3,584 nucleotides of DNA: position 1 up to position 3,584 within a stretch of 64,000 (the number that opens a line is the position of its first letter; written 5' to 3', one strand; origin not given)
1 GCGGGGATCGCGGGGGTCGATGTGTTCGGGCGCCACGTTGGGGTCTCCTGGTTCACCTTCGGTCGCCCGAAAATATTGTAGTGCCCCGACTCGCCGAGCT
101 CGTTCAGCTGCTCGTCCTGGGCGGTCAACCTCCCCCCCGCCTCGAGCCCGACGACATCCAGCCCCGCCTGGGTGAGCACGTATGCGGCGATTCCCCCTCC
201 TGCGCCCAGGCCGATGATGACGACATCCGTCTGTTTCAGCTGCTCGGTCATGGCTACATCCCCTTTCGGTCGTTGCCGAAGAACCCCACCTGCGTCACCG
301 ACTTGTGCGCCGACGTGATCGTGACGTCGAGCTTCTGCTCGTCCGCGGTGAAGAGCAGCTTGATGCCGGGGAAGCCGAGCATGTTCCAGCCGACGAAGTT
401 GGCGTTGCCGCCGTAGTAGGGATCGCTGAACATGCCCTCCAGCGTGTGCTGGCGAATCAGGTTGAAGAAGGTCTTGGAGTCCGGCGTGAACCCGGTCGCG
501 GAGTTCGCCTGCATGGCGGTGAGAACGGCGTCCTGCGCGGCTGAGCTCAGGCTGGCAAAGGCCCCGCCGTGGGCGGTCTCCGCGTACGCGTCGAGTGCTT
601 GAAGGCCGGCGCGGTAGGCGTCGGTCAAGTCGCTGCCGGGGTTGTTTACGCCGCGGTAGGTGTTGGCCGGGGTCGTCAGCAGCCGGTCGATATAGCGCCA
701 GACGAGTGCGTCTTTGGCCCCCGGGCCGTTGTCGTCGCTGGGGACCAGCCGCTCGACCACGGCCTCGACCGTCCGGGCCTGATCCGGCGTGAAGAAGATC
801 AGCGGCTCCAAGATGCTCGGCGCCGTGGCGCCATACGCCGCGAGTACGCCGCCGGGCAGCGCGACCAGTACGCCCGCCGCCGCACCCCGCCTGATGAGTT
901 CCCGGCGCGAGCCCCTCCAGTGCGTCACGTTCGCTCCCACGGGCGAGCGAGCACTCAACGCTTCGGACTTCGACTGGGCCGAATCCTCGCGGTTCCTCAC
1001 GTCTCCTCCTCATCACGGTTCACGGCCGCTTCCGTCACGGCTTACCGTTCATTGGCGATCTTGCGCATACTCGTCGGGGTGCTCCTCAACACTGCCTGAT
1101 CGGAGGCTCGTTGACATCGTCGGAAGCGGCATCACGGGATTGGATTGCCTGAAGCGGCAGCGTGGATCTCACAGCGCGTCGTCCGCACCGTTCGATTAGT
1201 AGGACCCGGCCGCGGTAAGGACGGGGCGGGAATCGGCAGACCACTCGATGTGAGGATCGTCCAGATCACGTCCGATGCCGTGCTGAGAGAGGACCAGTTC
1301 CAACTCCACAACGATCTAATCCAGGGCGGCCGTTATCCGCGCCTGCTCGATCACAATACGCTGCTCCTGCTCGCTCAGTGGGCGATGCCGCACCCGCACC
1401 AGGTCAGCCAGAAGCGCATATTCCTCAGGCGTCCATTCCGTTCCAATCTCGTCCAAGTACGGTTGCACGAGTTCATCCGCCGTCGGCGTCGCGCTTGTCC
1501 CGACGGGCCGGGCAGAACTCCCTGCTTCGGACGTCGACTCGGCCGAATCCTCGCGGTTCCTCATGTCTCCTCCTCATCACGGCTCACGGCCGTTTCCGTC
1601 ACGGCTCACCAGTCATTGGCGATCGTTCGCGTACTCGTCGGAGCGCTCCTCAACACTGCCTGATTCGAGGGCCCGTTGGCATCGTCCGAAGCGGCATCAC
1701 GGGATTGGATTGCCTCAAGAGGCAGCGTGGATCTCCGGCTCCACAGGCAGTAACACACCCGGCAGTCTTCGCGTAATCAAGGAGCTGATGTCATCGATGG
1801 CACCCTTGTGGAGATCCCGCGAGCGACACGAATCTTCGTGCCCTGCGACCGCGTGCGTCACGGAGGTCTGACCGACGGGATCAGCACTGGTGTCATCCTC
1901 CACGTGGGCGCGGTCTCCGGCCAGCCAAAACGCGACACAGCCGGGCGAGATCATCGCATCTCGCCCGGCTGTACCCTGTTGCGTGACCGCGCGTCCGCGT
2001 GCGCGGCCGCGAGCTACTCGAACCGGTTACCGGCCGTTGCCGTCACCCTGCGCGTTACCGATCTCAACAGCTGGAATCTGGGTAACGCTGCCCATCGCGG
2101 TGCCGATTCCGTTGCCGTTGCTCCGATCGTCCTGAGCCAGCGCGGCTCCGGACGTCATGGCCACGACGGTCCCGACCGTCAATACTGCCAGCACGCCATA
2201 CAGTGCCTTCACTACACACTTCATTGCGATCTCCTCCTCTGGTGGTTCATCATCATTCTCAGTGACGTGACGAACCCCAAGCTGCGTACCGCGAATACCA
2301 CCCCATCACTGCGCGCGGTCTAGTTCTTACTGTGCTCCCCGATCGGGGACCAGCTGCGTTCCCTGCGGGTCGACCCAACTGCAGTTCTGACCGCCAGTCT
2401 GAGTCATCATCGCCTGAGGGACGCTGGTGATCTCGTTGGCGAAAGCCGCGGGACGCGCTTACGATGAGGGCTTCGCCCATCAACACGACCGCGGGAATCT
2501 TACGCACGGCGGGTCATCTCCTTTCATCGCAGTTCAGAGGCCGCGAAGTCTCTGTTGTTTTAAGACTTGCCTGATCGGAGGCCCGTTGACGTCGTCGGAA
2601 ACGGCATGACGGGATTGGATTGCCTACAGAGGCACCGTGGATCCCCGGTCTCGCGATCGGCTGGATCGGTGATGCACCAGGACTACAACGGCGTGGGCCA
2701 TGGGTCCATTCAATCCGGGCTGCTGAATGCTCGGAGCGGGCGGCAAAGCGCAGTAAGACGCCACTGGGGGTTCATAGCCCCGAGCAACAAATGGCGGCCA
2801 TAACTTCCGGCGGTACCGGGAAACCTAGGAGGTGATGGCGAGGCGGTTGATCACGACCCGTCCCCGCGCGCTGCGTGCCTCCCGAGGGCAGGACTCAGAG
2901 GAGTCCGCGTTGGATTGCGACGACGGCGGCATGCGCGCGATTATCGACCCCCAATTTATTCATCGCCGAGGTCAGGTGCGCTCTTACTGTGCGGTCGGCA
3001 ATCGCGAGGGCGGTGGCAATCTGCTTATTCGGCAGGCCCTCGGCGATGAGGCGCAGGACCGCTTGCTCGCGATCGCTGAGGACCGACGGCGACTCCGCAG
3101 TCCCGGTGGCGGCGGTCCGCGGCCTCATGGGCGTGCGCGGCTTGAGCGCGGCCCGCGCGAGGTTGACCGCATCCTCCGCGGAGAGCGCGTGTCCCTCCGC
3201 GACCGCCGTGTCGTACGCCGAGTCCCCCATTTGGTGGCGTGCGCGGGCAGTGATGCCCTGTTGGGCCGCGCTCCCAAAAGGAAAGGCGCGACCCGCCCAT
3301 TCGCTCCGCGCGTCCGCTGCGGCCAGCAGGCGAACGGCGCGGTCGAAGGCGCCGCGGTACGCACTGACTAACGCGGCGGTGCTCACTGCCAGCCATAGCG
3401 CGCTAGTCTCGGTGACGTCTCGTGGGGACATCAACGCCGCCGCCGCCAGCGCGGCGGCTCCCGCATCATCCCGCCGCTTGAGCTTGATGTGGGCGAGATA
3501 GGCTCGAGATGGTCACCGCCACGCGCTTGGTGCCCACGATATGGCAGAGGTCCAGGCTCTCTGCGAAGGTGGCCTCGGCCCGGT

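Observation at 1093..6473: Five sense-oriented copies of a ~78-nt conserved leader element in front of unrelated genes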

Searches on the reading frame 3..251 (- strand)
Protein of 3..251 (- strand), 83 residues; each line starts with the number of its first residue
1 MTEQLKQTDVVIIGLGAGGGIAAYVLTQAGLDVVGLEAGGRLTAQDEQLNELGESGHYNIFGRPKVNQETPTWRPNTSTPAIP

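Call 102: search_protein_families(library=pfam, proteins=[window:3-251:-], max_evalue=0.01)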
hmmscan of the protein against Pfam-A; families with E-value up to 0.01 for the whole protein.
window:3-251:- (83 aa): 4 families
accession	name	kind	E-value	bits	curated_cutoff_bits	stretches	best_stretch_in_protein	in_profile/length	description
PF02558.23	ApbA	-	0.0018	18.4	22.2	1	10-45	1-36/150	Ketopantoate reductase PanE/ApbA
PF07992.20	Pyr_redox_2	-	0.0033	17.3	26.1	1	8-45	1-38/291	Pyridine nucleotide-disulphide oxidoreductase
PF01946.23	Thi4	-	0.0041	16.8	26.2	1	5-38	15-49/235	Thi4 family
PF00899.27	ThiF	-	0.0057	16.3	28.1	1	3-34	16-47/238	ThiF family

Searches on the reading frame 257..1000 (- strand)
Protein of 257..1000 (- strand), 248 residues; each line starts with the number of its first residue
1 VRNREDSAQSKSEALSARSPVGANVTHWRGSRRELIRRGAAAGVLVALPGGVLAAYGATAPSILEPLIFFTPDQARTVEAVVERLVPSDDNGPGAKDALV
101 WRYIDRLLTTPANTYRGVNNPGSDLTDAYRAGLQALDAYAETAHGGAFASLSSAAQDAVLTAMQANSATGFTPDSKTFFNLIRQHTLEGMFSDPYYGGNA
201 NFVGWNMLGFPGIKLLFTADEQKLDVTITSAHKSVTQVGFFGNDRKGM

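Call 21: list_cluster_members(proteins=[P0001, window:257-1000:-, window:1319-1564:-, window:2030-2224:-, window:5782-6381:+, window:7204-7845:+, window:8030-8887:-])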
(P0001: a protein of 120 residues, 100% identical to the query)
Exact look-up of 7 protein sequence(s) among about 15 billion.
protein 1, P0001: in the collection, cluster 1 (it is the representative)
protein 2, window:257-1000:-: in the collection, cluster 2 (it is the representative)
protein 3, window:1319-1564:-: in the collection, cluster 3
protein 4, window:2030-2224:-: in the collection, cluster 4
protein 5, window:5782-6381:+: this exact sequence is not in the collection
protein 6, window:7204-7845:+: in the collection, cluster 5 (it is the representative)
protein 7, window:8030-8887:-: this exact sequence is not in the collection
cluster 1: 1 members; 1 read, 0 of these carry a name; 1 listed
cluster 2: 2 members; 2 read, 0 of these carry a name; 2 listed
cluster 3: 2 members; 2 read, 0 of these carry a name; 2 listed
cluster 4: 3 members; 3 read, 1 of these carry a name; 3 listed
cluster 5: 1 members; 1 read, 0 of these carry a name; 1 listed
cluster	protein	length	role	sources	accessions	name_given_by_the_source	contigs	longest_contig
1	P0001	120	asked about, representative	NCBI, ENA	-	-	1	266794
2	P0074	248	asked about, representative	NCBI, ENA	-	-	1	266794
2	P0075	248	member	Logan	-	-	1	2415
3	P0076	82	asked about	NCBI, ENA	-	-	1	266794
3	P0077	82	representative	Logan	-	-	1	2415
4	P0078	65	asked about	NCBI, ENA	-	-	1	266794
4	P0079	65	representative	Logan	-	-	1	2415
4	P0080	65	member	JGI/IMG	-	hypothetical protein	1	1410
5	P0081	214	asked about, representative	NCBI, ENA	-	-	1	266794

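Call 35: search_protein_families(library=pfam, proteins=[window:257-1000:-], max_evalue=0.01)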
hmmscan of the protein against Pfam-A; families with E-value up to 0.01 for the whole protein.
window:257-1000:- (248 aa): 1 family
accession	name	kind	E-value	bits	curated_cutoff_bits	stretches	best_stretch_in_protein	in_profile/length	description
PF13618.11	Gluconate_2-dh3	-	3.1e-34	118.7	23.4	1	72-212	1-135/135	Gluconate 2-dehydrogenase subunit 3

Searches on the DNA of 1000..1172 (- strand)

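Call 36: search_dna_similar(query=window:1000-1172:-, collection=plasmids, mode=distant, max_evalue=0.01)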
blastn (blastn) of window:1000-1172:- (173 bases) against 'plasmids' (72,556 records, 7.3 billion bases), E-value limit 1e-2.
No match.
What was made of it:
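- Tried and rejected: Plasmid blastn gave nothing (call 36).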

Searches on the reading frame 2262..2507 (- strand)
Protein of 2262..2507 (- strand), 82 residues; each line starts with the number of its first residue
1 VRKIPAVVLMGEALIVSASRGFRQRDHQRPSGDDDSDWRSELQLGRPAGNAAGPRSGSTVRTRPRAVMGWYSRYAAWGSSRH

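Call 102: search_protein_families(library=pfam, proteins=[window:2262-2507:-], max_evalue=0.01)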
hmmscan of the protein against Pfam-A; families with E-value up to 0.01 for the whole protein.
window:2262-2507:- (82 aa): 0 families

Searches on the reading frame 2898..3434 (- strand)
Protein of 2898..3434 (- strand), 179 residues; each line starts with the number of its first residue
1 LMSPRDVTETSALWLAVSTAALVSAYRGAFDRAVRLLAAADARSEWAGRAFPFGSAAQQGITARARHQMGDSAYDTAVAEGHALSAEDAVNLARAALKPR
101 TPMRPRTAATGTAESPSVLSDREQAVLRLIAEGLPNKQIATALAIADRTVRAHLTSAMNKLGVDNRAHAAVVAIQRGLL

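Call 35: search_protein_families(library=pfam, proteins=[window:2898-3434:-], max_evalue=0.01)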
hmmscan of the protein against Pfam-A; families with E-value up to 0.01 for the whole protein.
window:2898-3434:- (179 aa): 4 families
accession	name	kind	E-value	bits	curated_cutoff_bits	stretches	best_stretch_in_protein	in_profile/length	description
PF00196.25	GerE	-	2e-20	72.6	23.5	1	117-173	1-57/57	Bacterial regulatory proteins, luxR family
PF08281.18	Sigma70_r4_2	-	1e-06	28.7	25.7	1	119-161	11-54/54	Sigma-70, region 4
PF04545.22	Sigma70_r4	-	0.00012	21.9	24.1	1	118-161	4-48/50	Sigma-70, region 4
PF13384.12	HTH_23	-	0.00016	21.8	24.6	1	122-151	6-35/50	Homeodomain-like domain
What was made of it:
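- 2898..5271 (-): STAND (NB-ARC/AAA + TPR) regulator with a C-terminal LuxR/GerE helix-turn-helix. It reads in at least 4 different frames here. GerE domain (call 35).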
